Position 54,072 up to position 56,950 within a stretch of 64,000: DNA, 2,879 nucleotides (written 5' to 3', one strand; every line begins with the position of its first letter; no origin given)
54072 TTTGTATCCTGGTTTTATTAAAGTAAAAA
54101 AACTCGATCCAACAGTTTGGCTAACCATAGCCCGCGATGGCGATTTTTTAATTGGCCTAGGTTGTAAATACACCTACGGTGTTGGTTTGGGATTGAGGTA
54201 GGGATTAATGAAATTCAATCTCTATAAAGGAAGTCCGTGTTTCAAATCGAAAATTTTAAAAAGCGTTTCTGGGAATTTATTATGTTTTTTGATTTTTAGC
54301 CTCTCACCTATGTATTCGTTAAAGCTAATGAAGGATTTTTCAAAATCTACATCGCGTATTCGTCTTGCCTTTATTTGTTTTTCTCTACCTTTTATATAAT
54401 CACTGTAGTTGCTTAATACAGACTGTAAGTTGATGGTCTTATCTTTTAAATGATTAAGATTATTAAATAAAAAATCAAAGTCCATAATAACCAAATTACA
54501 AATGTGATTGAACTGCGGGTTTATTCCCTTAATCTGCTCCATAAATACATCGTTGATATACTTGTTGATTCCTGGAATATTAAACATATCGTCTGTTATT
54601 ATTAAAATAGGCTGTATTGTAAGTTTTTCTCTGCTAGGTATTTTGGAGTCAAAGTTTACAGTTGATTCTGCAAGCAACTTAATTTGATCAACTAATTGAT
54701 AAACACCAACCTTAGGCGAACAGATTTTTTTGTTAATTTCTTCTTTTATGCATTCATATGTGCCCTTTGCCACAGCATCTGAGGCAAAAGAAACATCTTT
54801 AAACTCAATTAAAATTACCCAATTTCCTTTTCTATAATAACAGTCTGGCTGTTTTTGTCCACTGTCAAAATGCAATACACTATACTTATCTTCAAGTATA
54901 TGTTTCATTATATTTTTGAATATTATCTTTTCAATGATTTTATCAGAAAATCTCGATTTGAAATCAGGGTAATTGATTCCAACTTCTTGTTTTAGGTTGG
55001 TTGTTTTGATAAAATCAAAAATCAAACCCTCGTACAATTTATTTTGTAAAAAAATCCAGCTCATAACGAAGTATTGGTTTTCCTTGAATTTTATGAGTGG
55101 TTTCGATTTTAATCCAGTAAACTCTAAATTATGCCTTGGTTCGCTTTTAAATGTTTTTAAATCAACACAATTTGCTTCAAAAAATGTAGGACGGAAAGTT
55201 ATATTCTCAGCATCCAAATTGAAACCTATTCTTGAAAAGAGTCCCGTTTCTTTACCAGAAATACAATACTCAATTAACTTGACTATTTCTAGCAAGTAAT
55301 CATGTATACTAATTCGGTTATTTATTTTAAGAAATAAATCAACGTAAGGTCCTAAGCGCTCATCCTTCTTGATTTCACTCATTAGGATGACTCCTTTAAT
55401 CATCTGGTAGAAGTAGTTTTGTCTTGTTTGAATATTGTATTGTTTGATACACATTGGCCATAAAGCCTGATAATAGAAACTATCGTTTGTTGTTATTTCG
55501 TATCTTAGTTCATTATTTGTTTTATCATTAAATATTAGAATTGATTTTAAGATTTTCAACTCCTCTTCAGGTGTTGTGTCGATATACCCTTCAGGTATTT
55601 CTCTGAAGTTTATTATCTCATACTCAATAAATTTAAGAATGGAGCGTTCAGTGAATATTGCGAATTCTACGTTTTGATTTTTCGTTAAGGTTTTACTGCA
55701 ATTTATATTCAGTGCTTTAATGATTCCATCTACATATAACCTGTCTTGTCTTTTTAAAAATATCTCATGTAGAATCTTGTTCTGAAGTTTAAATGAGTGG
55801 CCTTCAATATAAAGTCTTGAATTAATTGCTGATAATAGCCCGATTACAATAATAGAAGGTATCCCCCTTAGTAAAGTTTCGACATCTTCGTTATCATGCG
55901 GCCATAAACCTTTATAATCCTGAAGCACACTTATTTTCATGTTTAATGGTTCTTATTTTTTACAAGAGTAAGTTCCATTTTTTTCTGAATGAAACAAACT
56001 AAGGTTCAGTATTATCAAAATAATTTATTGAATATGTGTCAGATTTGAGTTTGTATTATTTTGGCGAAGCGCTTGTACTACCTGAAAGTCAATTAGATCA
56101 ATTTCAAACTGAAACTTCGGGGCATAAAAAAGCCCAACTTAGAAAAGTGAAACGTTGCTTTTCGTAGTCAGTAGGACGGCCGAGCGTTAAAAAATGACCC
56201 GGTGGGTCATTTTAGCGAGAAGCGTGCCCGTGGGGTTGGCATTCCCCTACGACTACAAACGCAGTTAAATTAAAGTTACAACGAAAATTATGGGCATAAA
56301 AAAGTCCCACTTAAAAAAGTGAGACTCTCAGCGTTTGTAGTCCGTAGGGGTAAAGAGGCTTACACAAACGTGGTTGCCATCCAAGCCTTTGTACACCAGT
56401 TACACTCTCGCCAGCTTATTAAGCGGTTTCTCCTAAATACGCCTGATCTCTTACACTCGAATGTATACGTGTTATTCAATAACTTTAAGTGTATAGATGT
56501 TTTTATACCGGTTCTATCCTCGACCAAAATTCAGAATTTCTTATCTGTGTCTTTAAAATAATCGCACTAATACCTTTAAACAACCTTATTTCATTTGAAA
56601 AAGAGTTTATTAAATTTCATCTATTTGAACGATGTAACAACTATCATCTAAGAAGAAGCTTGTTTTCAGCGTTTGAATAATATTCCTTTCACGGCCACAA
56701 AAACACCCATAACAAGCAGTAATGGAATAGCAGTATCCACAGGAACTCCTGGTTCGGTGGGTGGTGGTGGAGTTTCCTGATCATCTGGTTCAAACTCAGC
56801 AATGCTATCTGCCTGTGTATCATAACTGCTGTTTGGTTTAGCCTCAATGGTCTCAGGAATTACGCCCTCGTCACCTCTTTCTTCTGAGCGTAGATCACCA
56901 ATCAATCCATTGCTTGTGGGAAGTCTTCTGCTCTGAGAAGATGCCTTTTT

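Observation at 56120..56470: Two homologous RNA-like modules and long inverted repeats in a 725-nt gene-free gap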

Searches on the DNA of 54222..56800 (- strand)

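Call 4: search_rna_families(source=window, start=55800, end=56800, threshold=evalue, max_evalue=10, show_alignments=4)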
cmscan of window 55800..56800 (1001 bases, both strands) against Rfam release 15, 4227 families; matches with E-value up to 10: 1.
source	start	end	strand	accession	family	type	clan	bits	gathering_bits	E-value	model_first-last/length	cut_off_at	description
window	56178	56295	-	RF02502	Atu_C8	Gene; sRNA;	-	15.1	50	8.5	1-122/122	no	Rhizobiales sRNA Atu_C8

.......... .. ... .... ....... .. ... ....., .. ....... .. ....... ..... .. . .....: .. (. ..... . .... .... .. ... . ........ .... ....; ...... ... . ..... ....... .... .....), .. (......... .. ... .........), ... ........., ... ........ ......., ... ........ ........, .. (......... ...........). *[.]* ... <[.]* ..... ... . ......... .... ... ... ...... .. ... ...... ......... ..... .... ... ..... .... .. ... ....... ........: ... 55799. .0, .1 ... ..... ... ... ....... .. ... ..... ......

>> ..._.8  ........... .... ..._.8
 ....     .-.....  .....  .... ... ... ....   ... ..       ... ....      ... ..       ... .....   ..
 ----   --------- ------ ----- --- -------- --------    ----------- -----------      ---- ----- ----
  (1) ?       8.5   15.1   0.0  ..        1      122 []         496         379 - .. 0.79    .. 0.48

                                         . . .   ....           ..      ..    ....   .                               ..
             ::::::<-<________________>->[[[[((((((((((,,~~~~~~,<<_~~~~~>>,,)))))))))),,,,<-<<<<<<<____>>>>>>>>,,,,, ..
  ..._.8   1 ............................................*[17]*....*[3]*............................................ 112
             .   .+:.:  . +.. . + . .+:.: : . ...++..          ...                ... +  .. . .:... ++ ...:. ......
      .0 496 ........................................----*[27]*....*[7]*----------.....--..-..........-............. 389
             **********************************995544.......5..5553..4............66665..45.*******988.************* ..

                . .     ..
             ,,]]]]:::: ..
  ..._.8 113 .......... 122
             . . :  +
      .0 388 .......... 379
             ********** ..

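Call 64: search_rna_families(source=L068, start=1, end=700, threshold=evalue, max_evalue=10, show_alignments=3)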
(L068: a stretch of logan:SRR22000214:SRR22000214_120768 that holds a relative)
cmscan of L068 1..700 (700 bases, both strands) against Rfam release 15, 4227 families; matches with E-value up to 10: 13.
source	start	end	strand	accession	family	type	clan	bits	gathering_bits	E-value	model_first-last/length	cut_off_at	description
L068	332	409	-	RF02083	OrzO-P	Gene; antitoxin;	-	21.3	60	0.68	1-76/76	no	OrzO-P RNA antitoxin family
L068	161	214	+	RF01859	Phe_leader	Cis-reg; leader;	-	21.2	55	0.56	1-125/125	no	Phenylalanine leader peptide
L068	332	365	-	RF02438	SpF51_sRNA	Gene; sRNA;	-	21.1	50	0.29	1-45/45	no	Streptococcus sRNA SpF51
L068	317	354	+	RF02438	SpF51_sRNA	Gene; sRNA;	-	20.6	50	0.37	1-45/45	no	Streptococcus sRNA SpF51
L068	34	81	-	RF02386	sau-19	Gene; sRNA;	-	18.2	80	2.3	1-75/75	no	Staphylococcus sRNA sau-19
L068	155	213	+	RF02278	Betaproteobacteria_toxic_sRNA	Gene; sRNA;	-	18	50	0.55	1-64/64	no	Betaproteobacteria toxic small RNA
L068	93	163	-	RF03953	mir-5350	Gene; miRNA;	-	17.6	90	1.4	1-74/74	no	mir-5350 microRNA precursor family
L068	176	229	+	RF02606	AbsR28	Gene; sRNA;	-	16.4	50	0.44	1-180/180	no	Acinetobacter sRNA 28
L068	118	210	+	RF01400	istR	Gene; antitoxin;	-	15.7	45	1.5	1-130/130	no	istR Hfq binding RNA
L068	39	65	+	RF01411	BsrF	Gene; sRNA;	-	15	50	5.8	87-113/113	no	BsrF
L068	136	212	+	RF00512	Leu_leader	Cis-reg; leader;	-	14.7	50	3.5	1-148/148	no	Leucine operon leader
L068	596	658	-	RF02701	PsrR1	Gene; sRNA;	-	14.5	42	7.3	1-79/79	no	Photosynthesis regulatory RNA1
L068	39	357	+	RF02769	Ysr202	Gene; sRNA;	-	11.7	315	0.81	1-282/282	no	Yersinia sRNA 202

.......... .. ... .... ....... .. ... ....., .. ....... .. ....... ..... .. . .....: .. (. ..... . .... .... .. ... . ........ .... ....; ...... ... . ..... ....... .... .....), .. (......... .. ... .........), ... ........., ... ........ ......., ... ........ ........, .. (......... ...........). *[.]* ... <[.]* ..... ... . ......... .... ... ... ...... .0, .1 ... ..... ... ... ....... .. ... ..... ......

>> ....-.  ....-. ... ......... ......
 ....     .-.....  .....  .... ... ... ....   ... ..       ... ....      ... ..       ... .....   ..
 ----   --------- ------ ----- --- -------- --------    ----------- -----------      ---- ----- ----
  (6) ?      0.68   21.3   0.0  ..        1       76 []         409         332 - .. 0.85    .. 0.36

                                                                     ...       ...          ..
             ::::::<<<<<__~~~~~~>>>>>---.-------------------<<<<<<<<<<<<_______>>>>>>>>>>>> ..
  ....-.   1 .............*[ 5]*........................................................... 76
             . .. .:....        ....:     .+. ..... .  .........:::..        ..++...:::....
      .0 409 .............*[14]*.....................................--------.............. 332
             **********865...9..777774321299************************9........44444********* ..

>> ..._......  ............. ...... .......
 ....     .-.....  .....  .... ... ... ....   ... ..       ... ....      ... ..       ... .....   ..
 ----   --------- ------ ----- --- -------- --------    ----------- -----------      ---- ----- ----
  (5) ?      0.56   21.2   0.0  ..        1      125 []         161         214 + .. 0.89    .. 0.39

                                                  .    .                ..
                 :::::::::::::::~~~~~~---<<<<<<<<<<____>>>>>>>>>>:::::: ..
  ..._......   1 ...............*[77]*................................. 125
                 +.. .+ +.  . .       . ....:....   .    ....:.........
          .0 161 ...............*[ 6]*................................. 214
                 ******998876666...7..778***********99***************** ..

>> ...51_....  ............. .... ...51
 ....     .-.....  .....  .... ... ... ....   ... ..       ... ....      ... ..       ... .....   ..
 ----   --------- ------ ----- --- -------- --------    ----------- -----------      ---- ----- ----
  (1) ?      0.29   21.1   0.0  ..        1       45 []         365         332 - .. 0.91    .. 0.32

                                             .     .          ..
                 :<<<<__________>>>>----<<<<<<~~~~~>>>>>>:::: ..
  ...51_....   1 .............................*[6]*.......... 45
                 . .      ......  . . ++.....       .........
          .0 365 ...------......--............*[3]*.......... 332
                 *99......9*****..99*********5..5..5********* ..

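Call 65: search_rna_families(source=L009, start=1, end=700, threshold=evalue, max_evalue=10, show_alignments=3)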
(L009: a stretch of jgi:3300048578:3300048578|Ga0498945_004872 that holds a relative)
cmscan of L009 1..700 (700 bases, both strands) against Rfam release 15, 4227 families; matches with E-value up to 10: 2.
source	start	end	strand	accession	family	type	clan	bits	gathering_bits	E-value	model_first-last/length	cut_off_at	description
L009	169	246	+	RF00033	MicF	Gene; antisense;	-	18.6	79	5.5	1-94/94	no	MicF RNA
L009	425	482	+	RF03628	mir-2355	Gene; miRNA;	-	14.9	80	6.6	1-71/71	no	mir-2355 microRNA precursor family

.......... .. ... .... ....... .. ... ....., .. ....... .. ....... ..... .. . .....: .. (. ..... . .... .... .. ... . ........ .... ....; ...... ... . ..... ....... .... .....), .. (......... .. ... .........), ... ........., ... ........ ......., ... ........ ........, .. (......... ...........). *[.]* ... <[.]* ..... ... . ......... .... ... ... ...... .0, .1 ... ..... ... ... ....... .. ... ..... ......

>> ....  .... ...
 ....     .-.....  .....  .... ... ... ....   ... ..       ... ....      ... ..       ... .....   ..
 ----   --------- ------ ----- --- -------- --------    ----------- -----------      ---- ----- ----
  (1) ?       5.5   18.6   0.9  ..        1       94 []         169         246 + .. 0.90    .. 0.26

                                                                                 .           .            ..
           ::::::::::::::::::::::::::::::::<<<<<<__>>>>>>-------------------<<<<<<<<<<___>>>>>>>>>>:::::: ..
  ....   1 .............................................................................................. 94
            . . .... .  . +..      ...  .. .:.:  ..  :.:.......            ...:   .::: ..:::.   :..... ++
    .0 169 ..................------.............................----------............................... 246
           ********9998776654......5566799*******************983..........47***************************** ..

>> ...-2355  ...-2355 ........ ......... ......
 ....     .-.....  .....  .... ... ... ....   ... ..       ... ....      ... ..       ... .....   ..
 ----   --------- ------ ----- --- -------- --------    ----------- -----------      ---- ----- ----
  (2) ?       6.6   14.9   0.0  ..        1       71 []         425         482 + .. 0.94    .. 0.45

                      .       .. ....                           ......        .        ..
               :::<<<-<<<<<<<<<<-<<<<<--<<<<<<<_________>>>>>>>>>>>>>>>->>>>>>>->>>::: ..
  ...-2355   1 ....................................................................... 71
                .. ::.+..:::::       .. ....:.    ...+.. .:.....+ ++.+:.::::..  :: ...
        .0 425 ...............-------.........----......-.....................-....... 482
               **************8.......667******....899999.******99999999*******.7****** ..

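Call 89: search_rna_families(source=window, start=56145, end=56270, threshold=evalue, max_evalue=10, show_alignments=5)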
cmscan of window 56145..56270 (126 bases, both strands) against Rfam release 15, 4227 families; matches with E-value up to 10: 1.
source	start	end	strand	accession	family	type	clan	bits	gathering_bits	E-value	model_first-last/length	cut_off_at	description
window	56194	56228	-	RF03032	narK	Cis-reg;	-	11.9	43.2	3.3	1-72/72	no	narK RNA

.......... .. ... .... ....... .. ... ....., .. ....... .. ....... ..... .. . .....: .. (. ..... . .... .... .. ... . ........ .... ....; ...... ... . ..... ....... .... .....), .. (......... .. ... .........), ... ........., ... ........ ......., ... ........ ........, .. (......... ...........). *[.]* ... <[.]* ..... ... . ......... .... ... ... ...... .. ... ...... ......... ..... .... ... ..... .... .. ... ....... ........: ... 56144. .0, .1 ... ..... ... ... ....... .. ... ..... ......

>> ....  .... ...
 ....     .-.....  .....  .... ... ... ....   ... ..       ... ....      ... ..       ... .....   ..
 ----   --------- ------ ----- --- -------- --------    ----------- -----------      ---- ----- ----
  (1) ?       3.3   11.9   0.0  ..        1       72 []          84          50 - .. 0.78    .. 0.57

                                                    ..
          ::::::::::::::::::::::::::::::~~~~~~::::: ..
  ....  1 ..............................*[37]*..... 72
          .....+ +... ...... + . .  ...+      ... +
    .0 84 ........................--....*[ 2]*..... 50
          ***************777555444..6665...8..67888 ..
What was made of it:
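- On Curated RNA families (tRNA, tmRNA, RNase P, SRP, 6S, riboswitches, sRNAs of Rfam 15): In the gap there are only chance-level hits: Atu_C8 E 8.5 and narK E 3.3 (calls 4, 89).
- On tRNA gene or tRNA-derived att relic: Rfam tRNA model: none (call 89).
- The Rfam tRNA model finds nothing (call 89).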

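Call 94: search_dna_similar(query=window:55941-56665:-, collection=plasmids, mode=distant, max_evalue=0.01, max_rows=10)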
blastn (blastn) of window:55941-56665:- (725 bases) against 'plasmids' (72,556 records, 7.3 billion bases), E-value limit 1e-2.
No match.

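Call 95: search_dna_similar(query=window:55941-56665:-, collection=phages, mode=distant, max_evalue=0.01, max_rows=10)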
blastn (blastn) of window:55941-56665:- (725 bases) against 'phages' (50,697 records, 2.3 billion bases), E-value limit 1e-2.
No match.
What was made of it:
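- No match in plasmids or phages (calls 94, 95).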
